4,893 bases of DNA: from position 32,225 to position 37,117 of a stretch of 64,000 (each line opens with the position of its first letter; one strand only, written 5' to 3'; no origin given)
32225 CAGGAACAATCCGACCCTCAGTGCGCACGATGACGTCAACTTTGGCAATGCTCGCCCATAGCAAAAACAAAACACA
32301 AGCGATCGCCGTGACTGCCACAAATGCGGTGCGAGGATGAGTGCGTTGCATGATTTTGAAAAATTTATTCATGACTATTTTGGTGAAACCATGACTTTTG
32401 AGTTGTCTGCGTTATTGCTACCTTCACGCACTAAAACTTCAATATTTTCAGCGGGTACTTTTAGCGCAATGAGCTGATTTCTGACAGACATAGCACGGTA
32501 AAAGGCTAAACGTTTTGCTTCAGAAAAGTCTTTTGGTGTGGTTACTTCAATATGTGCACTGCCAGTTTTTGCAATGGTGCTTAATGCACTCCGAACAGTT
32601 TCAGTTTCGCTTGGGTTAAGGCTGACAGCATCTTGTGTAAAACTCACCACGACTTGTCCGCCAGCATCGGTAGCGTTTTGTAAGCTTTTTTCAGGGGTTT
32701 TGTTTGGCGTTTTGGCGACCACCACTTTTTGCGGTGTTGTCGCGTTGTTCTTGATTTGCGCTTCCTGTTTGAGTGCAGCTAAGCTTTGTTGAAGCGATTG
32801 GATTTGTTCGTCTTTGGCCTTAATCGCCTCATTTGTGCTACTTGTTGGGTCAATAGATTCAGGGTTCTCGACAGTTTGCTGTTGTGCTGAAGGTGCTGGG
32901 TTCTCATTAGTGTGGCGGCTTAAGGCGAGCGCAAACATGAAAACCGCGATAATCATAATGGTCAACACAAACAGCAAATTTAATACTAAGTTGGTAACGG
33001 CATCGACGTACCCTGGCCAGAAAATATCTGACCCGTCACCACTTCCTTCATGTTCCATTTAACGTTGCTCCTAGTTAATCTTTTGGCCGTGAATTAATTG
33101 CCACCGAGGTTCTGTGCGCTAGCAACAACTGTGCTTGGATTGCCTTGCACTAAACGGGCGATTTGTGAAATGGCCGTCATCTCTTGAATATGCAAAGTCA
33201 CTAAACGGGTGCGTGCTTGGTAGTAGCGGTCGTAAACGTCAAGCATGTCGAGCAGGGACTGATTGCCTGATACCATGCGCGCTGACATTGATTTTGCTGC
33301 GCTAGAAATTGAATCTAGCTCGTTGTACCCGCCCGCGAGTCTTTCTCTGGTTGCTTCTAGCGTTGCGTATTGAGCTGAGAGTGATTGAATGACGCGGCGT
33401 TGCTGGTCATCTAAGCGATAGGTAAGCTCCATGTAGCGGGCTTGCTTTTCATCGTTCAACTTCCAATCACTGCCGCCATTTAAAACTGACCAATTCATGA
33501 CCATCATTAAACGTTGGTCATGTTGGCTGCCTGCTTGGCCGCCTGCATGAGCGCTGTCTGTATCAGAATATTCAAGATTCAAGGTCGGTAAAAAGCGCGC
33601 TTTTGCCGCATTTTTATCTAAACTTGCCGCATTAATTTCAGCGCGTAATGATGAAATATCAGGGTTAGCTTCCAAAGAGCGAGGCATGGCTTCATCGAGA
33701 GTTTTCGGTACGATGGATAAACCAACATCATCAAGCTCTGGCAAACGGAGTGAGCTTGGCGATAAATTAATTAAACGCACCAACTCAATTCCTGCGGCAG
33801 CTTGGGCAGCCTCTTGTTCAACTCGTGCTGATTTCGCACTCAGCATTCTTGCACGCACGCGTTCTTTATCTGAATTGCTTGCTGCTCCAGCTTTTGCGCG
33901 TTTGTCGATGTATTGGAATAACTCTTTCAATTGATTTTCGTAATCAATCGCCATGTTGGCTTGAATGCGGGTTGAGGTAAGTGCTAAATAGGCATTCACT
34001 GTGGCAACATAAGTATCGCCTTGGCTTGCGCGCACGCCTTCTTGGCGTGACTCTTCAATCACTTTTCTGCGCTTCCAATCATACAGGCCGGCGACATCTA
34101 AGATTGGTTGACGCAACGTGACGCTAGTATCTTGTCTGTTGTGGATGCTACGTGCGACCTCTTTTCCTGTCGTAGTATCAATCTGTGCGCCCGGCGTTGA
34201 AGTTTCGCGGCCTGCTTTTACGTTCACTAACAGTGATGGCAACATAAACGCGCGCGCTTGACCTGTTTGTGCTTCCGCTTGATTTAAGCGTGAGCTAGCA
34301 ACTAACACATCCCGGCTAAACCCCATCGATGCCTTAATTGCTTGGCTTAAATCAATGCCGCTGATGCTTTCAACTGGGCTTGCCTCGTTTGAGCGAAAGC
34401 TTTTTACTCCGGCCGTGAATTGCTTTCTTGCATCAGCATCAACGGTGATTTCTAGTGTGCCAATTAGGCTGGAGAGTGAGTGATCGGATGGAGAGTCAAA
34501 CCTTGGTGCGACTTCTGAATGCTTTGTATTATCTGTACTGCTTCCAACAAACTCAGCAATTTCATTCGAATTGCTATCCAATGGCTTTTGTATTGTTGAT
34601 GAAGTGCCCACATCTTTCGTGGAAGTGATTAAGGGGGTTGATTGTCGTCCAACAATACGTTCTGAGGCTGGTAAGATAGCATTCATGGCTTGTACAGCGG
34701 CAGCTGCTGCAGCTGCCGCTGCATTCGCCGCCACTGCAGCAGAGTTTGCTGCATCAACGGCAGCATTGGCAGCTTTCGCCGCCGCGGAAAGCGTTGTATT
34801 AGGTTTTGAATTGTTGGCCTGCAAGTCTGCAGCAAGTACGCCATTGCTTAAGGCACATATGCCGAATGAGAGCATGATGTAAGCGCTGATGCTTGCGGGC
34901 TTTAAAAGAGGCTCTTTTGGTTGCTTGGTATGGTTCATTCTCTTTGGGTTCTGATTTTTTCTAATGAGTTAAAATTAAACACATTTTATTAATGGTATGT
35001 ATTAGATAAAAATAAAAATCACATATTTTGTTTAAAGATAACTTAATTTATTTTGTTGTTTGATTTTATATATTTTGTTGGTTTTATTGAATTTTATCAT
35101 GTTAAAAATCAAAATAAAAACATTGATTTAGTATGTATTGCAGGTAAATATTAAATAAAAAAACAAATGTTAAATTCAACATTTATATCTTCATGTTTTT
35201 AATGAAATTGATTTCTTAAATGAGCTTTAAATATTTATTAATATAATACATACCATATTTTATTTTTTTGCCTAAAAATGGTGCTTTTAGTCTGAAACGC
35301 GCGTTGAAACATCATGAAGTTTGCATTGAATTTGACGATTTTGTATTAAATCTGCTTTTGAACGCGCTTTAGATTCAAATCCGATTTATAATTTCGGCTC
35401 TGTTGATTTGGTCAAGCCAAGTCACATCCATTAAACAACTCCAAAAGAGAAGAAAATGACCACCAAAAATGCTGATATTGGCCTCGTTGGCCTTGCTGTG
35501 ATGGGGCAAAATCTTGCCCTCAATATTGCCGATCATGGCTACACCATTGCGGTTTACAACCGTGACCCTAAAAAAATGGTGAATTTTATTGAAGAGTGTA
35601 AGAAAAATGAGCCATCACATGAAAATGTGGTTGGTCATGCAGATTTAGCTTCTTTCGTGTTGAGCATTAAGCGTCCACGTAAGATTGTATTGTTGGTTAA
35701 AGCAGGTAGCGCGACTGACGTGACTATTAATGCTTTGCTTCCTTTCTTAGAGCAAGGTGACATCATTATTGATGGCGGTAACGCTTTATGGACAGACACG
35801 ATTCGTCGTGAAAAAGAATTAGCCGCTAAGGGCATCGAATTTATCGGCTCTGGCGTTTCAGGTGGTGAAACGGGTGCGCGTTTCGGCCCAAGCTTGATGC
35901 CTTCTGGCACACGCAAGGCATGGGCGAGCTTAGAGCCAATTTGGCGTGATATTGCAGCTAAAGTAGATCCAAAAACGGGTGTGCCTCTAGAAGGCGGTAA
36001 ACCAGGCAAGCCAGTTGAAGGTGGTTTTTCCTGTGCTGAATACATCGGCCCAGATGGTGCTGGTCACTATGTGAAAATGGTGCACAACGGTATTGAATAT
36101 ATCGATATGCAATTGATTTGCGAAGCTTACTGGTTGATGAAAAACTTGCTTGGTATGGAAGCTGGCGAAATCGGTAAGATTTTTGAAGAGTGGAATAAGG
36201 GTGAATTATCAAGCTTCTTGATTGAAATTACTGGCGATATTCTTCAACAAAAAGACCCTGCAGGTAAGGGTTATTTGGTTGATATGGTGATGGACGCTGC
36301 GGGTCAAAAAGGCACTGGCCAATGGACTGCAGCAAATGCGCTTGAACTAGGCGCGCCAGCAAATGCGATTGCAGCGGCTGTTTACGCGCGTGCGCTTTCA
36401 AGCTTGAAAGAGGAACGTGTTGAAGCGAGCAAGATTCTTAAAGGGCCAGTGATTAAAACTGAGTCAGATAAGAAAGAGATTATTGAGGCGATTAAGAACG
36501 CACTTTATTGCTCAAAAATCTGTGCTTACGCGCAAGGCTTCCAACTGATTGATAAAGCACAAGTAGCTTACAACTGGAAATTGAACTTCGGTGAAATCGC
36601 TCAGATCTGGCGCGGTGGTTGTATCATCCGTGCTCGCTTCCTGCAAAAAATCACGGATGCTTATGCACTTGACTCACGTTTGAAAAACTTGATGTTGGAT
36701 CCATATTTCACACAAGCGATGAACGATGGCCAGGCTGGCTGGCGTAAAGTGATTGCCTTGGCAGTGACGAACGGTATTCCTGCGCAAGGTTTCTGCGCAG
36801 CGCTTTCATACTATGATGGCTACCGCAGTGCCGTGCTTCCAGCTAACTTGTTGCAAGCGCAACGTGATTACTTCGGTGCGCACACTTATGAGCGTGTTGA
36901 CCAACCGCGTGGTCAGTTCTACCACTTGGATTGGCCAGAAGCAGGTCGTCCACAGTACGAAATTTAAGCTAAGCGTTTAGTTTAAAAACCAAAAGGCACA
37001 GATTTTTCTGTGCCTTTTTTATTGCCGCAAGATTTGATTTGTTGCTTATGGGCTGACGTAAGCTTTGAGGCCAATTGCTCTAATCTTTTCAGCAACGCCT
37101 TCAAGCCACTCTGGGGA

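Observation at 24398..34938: Type I secretion operon with an interleaved MotA/MotB-like proton-channel pair (candidate PMF-stator-coupled T1SS)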

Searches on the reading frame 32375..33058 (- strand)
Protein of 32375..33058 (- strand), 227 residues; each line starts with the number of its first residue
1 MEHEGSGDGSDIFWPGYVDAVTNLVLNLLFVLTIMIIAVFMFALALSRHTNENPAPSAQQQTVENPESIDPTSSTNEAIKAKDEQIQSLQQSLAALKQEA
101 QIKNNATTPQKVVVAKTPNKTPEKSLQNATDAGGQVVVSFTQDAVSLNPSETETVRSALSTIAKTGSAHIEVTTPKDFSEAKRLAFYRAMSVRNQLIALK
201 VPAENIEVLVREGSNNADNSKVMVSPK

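Call 3: search_protein_families(library=pfam, proteins=[window:32375-33058:-], max_evalue=0.01)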
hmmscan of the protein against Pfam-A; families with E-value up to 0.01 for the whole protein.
window:32375-33058:- (227 aa): 2 families
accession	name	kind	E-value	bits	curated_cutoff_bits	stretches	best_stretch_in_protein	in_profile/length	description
PF09476.15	Pilus_CpaD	-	0.00031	21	31.1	1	135-225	40-129/200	Pilus biogenesis CpaD protein (pilus_cpaD)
PF00691.25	OmpA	-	0.003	18.3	27.2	1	140-220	2-88/98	OmpA family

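Call 4: search_protein_families(library=ncbifam, proteins=[window:32375-33058:-], max_evalue=0.01)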
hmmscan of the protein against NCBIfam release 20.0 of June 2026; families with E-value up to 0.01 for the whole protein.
window:32375-33058:- (227 aa): 5 families
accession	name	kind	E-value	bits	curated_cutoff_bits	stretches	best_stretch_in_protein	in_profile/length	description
NF006543.0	PRK09039.1-2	equivalog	4.6e-07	30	305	1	12-164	16-166/350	peptidoglycan -binding protein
NF006542.0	PRK09039.1-1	equivalog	8e-07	28.4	388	1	13-116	15-120/627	peptidoglycan -binding protein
NF006546.0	PRK09039.1-5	equivalog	2.3e-06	27.2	615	1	13-99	15-96/343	peptidoglycan -binding protein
NF006545.0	PRK09039.1-4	equivalog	0.00016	21.5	372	1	12-49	14-51/342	peptidoglycan -binding protein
NF006544.0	PRK09039.1-3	equivalog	0.00021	21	362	1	13-49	15-51/343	peptidoglycan -binding protein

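Call 9: search_protein_families(library=padloc, proteins=[window:32375-33058:-], max_evalue=1)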
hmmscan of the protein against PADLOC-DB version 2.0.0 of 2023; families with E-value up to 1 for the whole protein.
window:32375-33058:- (227 aa): 1 family
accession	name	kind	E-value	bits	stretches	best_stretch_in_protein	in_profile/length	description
PDLC00612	ZorB1|ZorB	-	0.00015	19.5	1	21-108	21-94/293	MotB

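Call 20: search_solved_structures(query=window:32375-33058:-, max_evalue=10, show_alignments=3)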
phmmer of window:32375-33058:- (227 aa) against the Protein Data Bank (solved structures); distinct sequences matched with E-value up to 10: 0.

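Call 23: find_homologous_proteins(query=window:32375-33058:-, max_evalue=0.001)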
Query window:32375-33058:- (227 aa): 647 proteins with E <= 0.001 among 904 candidates; the best 120 are listed.
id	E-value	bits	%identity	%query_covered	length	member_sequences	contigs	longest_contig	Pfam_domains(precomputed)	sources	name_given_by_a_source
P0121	1.1e-125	435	91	100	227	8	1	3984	-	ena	-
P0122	9.0e-120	416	87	100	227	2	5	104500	-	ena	-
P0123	4.6e-117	407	85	100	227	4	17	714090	-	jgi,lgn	jgi:hypothetical protein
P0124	8.4e-117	406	85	100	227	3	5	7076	-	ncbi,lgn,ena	-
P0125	1.8e-116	405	85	100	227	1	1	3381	-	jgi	jgi:small-conductance mechanosensitive channel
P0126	1.4e-86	308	65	100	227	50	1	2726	-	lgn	-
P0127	4.9e-86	306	65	100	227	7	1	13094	-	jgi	jgi:hypothetical protein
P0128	3.0e-85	303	64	100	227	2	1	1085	-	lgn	-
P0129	9.6e-85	302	63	100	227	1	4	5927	-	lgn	-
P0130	2.8e-80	287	63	100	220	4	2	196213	-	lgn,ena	-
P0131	1.4e-77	278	59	99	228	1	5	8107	-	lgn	-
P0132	1.2e-75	272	57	99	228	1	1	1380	-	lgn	-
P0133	1.7e-75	271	59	100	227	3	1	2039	-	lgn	-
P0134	2.4e-75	271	58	100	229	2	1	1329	-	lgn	-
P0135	8.0e-74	266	58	100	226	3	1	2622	-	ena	-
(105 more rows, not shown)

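Call 34: predict_structure(alignment_id=A3)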
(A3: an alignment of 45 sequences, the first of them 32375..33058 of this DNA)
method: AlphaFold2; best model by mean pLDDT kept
length: 227 residues; sequences in the alignment: 45
mean_pLDDT: 71.0   pTM: 0.41
mean pLDDT of the five models: 71.0, 70.7, 70.0, 69.6, 69.1
residues with pLDDT >= 90: 57; 70-90: 79; 50-70: 33; < 50: 58
segments of 3 or more residues with pLDDT < 50: 1-11, 52-71, 104-106, 109-132
pLDDT, mean of each block of 10 residues (from residue 1): 41 62 90 93 73 39 36 58 77 67 50 42 37 73 83 89 88 89 92 93 93 86 88
secondary structure, 60 per line:
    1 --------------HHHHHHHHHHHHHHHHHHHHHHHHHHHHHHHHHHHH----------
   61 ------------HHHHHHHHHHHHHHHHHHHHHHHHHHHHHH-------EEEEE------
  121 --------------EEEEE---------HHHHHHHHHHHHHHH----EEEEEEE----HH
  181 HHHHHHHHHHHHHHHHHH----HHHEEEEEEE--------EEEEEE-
elements in order: H15-50 H73-102 E110-114 E135-139 H149-163 E168-174 H179-198 E206-212 E221-226

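Call 37: fold_search(model_id=the predicted structure, library=pdb)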
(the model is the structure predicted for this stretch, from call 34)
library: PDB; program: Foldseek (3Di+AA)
matches with E <= 10: 1215; with E <= 0.001: 70
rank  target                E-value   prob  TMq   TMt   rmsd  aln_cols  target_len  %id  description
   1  4zhy_B                5.5e-06  1.00  0.33  0.62   4.1       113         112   20  Crystal structure of a bacterial signalling complex (released 2016-04-27)
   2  6qvp_C                7.6e-06  1.00  0.33  0.68   3.2        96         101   16  Crystal structure of the peptidoglycan-binding domain of SiiA from Salmonella enterica (released 2019-08-28)
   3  6iki_B                9.2e-06  1.00  0.36  0.57   3.8       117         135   20  Crystal structure of YfiB(W55L) (released 2019-03-13)
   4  5u1h_A                9.8e-06  1.00  0.33  0.56   5.6       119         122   19  Crystal structure of the C-terminal peptidoglycan binding domain of OprF (PA1777) from Pseudomonas aeruginosa (released 2017-01-11)
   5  6qvp_A                1.0e-05  1.00  0.34  0.68   3.1        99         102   16  Crystal structure of the peptidoglycan-binding domain of SiiA from Salmonella enterica (released 2019-08-28)
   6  6qvp_E                1.3e-05  1.00  0.35  0.71   2.5        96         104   19  Crystal structure of the peptidoglycan-binding domain of SiiA from Salmonella enterica (released 2019-08-28)
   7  6ikj_A                1.4e-05  1.00  0.34  0.54   4.0       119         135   21  Crystal structure of YfiB(F48S) (released 2019-03-13)
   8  4zhv_A                2.0e-05  1.00  0.34  0.53   4.0       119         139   21  Crystal structure of a bacterial signalling protein (released 2016-04-27)
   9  3td3_A                2.6e-05  1.00  0.30  0.52   4.2       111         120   21  Crystal structure of OmpA-like domain from Acinetobacter baumannii in complex with glycine (released 2011-10-26)
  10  5u1h_C                2.8e-05  1.00  0.33  0.57   3.4       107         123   20  Crystal structure of the C-terminal peptidoglycan binding domain of OprF (PA1777) from Pseudomonas aeruginosa (released 2017-01-11)
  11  4zhv_B                2.8e-05  1.00  0.32  0.52   4.3       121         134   22  Crystal structure of a bacterial signalling protein (released 2016-04-27)
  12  6iki_A                2.8e-05  1.00  0.34  0.54   4.3       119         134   22  Crystal structure of YfiB(W55L) (released 2019-03-13)
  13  4zhw                  2.9e-05  1.00  0.35  0.66   3.1       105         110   23  Crystal structure of a bacterial signalling protein (N-terminal truncation) (released 2016-04-27)
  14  5eaz_A                2.9e-05  1.00  0.34  0.54   2.8       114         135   22  crystal form I of YfiB belonging to space groups P21 (released 2016-05-18)
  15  4g4w                  3.1e-05  1.00  0.31  0.59   3.6       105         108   17  Crystal structure of peptidoglycan-associated lipoprotein from Acinetobacter baumannii (released 2013-07-24)
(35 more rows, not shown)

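Call 38: search_solved_structures(query=A3, max_evalue=10, show_alignments=5)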
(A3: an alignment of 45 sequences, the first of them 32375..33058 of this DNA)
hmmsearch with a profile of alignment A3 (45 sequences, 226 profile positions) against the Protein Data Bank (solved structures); distinct sequences matched with E-value up to 10: 33.
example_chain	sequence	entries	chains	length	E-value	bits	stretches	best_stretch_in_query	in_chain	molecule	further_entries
4zry_B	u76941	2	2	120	0.16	14.9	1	65-135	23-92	Keratin, type II cytoskeletal 1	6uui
6h9l_A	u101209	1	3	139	0.16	14.9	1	44-105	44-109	Uncharacterized protein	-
9k4q_A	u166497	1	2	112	0.18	14.7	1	85-164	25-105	C2-Zn1-HEHE-2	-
4g4v_A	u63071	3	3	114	0.32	13.9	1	136-207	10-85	Peptidoglycan-associated lipoprotein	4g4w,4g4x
5fzr_A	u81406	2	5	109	0.39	13.6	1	84-168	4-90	DESIGNED TPR PROTEIN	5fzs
5apw_A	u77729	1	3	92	0.42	13.5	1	50-130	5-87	GENERAL CONTROL PROTEIN GCN4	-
3b2e_E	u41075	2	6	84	0.45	13.4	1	45-106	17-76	Golgi to ER traffic protein 1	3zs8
5apq_A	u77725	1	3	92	0.46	13.4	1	51-129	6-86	GENERAL CONTROL PROTEIN GCN4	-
1rp3_B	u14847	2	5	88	0.51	13.2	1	50-113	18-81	anti sigma factor FlgM | anti-sigma factor FlgM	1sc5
3vlc_E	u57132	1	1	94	0.6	13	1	45-106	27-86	Golgi to ER traffic protein 1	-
3sjb_C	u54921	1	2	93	0.7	12.8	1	45-107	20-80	Golgi to ER traffic protein 1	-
2zdi_C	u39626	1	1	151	0.72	12.7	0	133-176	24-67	Prefoldin subunit alpha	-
6all_A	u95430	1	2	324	0.81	12.6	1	32-121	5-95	Fe(3+)-citrate-binding protein yfmC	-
3sja_C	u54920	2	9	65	0.87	12.5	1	45-107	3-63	Golgi to ER traffic protein 1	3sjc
7cu3_B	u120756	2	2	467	1.2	12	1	31-89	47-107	Transmembrane protein FAM155A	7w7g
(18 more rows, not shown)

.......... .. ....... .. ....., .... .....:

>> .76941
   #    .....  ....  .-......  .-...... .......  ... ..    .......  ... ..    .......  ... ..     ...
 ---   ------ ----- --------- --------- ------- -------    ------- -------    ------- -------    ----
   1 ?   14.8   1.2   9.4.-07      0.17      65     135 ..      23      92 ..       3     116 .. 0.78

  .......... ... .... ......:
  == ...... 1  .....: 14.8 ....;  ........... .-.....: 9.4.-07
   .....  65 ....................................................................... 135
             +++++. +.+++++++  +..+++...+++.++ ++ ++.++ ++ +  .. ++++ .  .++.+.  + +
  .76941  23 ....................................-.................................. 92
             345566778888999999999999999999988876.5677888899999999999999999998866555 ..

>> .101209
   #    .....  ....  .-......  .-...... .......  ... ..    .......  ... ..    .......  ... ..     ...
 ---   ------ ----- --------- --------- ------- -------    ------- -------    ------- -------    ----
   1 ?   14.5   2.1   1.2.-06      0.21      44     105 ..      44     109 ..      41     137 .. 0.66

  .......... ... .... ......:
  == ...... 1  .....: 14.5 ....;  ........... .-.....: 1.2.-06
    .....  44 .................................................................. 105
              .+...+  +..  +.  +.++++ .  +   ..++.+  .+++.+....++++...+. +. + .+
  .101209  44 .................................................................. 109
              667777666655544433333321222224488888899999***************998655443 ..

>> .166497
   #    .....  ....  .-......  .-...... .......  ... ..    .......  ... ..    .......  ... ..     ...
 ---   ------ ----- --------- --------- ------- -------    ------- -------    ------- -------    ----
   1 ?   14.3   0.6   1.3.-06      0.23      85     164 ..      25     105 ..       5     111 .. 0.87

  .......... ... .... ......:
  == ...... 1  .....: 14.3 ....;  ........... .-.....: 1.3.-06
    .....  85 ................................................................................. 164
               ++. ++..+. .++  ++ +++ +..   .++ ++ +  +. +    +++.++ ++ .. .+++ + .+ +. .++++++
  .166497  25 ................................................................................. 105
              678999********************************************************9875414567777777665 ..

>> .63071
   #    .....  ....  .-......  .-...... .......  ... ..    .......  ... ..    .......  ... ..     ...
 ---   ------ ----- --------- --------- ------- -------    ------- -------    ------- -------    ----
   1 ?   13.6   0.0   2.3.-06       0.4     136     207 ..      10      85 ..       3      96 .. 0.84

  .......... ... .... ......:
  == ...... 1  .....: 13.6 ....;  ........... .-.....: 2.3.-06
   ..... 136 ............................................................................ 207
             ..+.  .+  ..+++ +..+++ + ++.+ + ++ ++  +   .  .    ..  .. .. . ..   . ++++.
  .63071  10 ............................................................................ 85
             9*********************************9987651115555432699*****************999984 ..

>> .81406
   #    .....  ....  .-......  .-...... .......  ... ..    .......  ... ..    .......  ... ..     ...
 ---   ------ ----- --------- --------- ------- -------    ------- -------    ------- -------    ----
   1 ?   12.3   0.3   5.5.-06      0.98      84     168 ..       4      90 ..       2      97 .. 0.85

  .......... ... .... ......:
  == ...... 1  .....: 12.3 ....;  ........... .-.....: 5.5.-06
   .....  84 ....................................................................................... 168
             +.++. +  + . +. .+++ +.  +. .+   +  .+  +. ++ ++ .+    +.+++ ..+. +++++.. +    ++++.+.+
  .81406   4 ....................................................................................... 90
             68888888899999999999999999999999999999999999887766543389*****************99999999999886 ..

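Call 43: search_protein_families(library=ncbifam, proteins=[window:32375-33058:-], max_evalue=10)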
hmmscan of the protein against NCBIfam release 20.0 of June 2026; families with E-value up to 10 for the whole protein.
window:32375-33058:- (227 aa): 9 families
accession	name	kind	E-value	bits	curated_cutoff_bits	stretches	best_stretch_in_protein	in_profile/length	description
NF006543.0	PRK09039.1-2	equivalog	4.6e-07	30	305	1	12-164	16-166/350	peptidoglycan -binding protein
NF006542.0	PRK09039.1-1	equivalog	8e-07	28.4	388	1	13-116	15-120/627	peptidoglycan -binding protein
NF006546.0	PRK09039.1-5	equivalog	2.3e-06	27.2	615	1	13-99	15-96/343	peptidoglycan -binding protein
NF006545.0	PRK09039.1-4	equivalog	0.00016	21.5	372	1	12-49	14-51/342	peptidoglycan -binding protein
NF006544.0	PRK09039.1-3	equivalog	0.00021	21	362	1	13-49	15-51/343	peptidoglycan -binding protein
NF042931.1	SAG1386_EF1546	equivalog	0.01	15.9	80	1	21-100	26-104/158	SAG1386/EF1546 family surface-associated protein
NF047839.1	PspM_Rv2743c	equivalog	0.032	14.2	80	1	28-105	46-120/220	phage shock envelope stress response protein PspM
NF053585.1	OMP_LP_YfiB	equivalog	0.058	13.3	128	1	138-208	58-132/163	outer membrane lipoprotein YfiB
NF050019.1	HpsJ_like_C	equivalog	0.2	11.4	140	1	20-108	70-152/183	HpsJ-like protein, cyanoexosortase C-associated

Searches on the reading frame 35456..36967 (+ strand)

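Call 3: search_protein_families(library=pfam, proteins=[window:35456-36967:+], max_evalue=0.01)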
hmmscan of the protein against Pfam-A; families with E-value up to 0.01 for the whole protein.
window:35456-36967:+ (503 aa): 3 families
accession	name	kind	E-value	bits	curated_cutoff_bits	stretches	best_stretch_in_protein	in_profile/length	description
PF00393.24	6PGD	-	2.2e-130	434.7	27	1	203-493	1-290/290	6-phosphogluconate dehydrogenase, C-terminal domain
PF03446.21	NAD_binding_2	-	1.1e-41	143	21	1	7-171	1-157/161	NAD binding domain of 6-phosphogluconate dehydrogenase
PF03807.23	F420_oxidored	-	0.002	19.1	21.6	1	8-65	2-63/94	NADP oxidoreductase coenzyme F420-dependent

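Call 4: search_protein_families(library=ncbifam, proteins=[window:35456-36967:+], max_evalue=0.01)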
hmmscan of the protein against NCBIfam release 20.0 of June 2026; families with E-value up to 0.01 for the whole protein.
window:35456-36967:+ (503 aa): 11 families
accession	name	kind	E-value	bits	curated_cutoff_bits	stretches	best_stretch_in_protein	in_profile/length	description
NF006765.0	PRK09287.1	equivalog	1.5e-212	706.7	413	1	4-499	2-473/476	NADP-dependent phosphogluconate dehydrogenase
TIGR00873.1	gnd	equivalog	1.5e-206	686.8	426.7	1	7-494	1-466/467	decarboxylating NADP(+)-dependent phosphogluconate dehydrogenase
NF007161.0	PRK09599.1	subfamily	1.7e-75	254.1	271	2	7-320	2-280/302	NADP-dependent phosphogluconate dehydrogenase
TIGR00872.1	gnd_rel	equivalog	2.8e-57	194.3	297.2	2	8-316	3-273/299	phosphogluconate dehydrogenase (NAD(+)-dependent, decarboxylating)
NF008592.0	PRK11559.1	equivalog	4.8e-12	45.8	397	1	6-170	3-159/296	2-hydroxy-3-oxopropionate reductase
TIGR01692.1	HIBADH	equivalog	8.1e-12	45.1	291.6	1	11-169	2-152/288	3-hydroxyisobutyrate dehydrogenase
TIGR01505.1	tartro_sem_red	equivalog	2.4e-09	36.9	340.75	1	8-167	2-153/291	2-hydroxy-3-oxopropionate reductase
NF043037.1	ThreonDh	equivalog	6.1e-09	35.7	350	1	6-170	3-159/297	L-threonate dehydrogenase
NF011633.0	PRK15059.1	equivalog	1.6e-05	24.3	451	1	8-163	3-149/292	2-hydroxy-3-oxopropionate reductase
NF012005.0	PRK15461.1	equivalog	0.00038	19.7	348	1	6-154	2-142/298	sulfolactaldehyde 3-reductase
NF000939.0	PRK00094.1-1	equivalog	0.0059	15.7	473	1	2-124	2-125/339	NAD(P)H-dependent glycerol-3-phosphate dehydrogenase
